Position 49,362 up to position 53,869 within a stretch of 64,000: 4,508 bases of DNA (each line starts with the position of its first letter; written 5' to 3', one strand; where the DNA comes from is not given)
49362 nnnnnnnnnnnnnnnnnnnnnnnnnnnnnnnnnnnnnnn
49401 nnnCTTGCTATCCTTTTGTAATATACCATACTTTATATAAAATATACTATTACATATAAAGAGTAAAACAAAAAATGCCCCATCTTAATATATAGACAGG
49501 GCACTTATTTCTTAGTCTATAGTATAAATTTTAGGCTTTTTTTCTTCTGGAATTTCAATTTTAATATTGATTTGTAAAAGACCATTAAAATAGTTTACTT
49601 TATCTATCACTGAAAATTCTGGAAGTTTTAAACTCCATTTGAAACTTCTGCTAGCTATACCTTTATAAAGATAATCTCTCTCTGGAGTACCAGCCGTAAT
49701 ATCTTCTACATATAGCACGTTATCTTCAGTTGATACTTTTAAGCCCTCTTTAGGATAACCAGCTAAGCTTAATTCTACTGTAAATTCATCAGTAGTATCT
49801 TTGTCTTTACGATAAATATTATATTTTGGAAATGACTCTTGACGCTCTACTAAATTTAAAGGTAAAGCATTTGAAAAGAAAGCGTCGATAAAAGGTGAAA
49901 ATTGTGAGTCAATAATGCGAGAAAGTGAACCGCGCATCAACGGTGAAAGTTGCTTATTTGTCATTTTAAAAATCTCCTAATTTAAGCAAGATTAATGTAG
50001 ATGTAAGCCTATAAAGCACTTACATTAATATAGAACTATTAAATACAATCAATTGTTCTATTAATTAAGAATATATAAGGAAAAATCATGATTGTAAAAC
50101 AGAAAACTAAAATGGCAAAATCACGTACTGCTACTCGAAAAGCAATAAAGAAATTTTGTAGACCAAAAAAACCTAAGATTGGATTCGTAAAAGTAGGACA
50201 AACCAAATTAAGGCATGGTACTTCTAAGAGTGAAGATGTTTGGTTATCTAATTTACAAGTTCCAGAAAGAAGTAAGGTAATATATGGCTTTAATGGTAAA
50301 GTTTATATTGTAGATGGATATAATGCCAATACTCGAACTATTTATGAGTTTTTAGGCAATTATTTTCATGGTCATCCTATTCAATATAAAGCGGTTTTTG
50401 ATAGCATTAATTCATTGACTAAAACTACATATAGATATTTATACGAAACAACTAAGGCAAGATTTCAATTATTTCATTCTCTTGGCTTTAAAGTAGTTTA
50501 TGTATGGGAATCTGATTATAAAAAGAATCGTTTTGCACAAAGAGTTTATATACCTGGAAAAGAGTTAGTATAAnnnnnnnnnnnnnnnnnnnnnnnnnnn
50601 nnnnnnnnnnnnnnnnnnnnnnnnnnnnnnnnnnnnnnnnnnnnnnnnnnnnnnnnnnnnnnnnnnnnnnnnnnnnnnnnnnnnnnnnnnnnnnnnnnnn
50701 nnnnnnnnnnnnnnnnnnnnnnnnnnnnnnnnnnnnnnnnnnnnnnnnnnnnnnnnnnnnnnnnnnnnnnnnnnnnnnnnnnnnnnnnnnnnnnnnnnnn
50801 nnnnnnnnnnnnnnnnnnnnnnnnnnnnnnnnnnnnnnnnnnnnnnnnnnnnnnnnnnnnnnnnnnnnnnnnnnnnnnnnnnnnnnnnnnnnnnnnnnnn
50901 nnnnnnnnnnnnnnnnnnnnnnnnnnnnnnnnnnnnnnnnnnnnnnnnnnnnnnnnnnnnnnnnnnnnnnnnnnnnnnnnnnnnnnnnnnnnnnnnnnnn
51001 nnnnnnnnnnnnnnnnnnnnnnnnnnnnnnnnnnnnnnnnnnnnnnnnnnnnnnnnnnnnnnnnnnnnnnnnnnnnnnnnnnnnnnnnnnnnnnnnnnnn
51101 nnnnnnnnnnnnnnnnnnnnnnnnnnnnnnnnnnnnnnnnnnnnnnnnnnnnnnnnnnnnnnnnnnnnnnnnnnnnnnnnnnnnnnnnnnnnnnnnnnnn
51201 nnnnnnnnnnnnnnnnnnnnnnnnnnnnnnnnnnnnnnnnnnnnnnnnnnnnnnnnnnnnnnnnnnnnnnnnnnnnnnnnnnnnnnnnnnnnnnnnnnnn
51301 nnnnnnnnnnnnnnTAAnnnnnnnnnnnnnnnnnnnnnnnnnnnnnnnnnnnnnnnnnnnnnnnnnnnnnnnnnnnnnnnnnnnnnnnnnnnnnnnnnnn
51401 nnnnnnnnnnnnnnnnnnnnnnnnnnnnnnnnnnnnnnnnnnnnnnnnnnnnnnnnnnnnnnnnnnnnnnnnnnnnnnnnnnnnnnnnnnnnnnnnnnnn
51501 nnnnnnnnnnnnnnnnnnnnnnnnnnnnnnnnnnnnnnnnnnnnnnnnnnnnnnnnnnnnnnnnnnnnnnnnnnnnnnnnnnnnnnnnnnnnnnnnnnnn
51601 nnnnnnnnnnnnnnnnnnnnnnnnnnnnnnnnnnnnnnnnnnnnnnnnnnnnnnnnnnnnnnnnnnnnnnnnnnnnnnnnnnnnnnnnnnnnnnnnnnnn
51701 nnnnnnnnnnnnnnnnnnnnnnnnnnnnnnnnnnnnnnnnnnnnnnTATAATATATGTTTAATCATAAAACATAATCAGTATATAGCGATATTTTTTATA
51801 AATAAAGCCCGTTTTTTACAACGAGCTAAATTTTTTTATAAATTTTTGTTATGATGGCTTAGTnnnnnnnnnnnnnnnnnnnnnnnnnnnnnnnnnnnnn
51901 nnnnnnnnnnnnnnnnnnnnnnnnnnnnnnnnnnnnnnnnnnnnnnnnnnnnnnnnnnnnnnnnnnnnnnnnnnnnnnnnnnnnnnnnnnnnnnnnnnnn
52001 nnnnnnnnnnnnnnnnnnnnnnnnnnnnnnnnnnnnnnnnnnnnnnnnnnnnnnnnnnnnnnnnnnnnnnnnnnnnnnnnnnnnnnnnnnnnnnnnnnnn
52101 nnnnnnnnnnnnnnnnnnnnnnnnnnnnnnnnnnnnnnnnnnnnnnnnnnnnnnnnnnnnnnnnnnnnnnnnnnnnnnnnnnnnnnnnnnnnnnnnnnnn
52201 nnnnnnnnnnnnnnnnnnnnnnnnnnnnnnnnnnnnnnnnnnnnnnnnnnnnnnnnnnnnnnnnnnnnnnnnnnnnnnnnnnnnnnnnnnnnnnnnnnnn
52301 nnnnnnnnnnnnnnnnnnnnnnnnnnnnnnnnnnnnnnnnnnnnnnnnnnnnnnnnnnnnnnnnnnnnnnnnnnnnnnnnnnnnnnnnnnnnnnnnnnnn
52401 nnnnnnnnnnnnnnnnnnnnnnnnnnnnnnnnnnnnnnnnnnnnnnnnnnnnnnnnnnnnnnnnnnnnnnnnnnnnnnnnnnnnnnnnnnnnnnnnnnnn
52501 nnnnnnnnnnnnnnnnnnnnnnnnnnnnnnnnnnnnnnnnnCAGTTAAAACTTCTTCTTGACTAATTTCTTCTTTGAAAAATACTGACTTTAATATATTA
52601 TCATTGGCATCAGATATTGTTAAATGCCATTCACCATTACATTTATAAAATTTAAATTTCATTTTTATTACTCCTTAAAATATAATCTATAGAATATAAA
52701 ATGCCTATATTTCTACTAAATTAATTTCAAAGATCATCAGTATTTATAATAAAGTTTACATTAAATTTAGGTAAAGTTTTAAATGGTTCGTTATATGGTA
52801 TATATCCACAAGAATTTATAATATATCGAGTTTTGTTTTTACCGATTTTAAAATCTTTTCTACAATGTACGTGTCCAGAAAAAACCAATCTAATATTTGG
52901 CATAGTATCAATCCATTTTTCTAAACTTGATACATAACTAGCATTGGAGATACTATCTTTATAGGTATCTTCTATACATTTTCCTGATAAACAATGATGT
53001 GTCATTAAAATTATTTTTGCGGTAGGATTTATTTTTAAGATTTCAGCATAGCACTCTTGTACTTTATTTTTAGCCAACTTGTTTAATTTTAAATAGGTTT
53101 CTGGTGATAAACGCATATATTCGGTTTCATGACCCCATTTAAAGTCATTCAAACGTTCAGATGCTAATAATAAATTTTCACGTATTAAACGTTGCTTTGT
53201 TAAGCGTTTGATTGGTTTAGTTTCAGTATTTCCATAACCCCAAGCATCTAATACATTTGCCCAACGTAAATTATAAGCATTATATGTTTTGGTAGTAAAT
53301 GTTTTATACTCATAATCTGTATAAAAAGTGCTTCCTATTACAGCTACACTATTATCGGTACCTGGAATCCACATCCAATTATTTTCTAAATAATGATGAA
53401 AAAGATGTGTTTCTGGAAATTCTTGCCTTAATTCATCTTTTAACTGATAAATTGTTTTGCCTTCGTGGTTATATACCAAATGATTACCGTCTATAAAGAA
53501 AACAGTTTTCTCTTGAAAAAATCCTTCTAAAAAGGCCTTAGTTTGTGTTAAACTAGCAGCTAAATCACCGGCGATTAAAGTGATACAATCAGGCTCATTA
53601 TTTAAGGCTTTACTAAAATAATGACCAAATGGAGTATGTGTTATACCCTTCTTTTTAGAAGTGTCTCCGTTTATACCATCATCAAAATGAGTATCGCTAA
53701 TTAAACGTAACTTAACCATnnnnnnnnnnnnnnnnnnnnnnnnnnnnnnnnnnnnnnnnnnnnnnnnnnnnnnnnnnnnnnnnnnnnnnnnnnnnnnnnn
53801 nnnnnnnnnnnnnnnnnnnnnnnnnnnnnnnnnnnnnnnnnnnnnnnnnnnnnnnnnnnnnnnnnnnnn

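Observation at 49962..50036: ROSE-like RNA thermometer controlling a phage-encoded small heat-shock protein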

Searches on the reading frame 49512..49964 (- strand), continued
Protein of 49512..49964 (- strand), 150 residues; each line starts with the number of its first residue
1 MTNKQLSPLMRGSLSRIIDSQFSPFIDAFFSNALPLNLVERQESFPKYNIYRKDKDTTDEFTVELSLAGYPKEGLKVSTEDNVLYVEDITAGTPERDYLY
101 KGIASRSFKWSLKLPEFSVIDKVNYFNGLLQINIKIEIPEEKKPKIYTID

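Call 78: get_annotated_region(hit=H32, flank=400)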
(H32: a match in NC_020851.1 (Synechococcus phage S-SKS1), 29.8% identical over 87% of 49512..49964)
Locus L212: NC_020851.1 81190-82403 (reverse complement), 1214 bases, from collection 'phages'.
description: Synechococcus phage S-SKS1 genomic sequence.
organism: Synechococcus phage S-SKS1 (NCBI taxid 754042)
taxonomy: Viruses; Duplodnaviria; Heunggongvirae; Uroviricota; Caudoviricetes; Llyrvirus; Llyrvirus SSKS1
host: Synechococcus sp. WH7803; source: North Atlantic; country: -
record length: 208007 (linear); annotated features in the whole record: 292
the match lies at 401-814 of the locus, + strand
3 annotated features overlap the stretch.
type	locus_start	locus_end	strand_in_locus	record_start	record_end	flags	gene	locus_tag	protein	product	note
CDS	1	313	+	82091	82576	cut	-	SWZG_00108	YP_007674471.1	hypothetical protein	-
CDS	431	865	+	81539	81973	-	-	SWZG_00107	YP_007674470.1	Hsp20 heat shock protein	-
CDS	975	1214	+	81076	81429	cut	-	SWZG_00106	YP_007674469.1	hypothetical protein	-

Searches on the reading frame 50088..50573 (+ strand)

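Call 5: search_protein_families(library=pfam, proteins=[window:50088-50573:+], max_evalue=0.01)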
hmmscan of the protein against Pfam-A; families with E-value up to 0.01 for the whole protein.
window:50088-50573:+ (161 aa): 0 families

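Call 60: search_protein_families(library=ncbifam, proteins=[window:50088-50573:+], max_evalue=0.01)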
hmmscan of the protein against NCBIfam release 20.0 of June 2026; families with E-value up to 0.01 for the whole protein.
window:50088-50573:+ (161 aa): 0 families

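Call 61: search_protein_families(library=phrogs, proteins=[window:50088-50573:+], max_evalue=0.001)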
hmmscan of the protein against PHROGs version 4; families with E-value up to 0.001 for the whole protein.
window:50088-50573:+ (161 aa): 1 family
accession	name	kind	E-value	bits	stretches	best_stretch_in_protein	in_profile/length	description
phrog_22677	-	unknown function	3.5e-05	24.3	1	64-148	253-337/353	-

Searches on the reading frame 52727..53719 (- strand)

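Call 95: search_protein_families(library=phrogs, proteins=[window:52727-53719:-], max_evalue=0.00001)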
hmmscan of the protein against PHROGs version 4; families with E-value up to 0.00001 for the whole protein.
window:52727-53719:- (330 aa): 1 family
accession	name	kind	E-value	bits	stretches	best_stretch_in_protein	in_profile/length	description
phrog_1649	-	other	1.5e-24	87.2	1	2-310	36-275/308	metallo-phosphoesterase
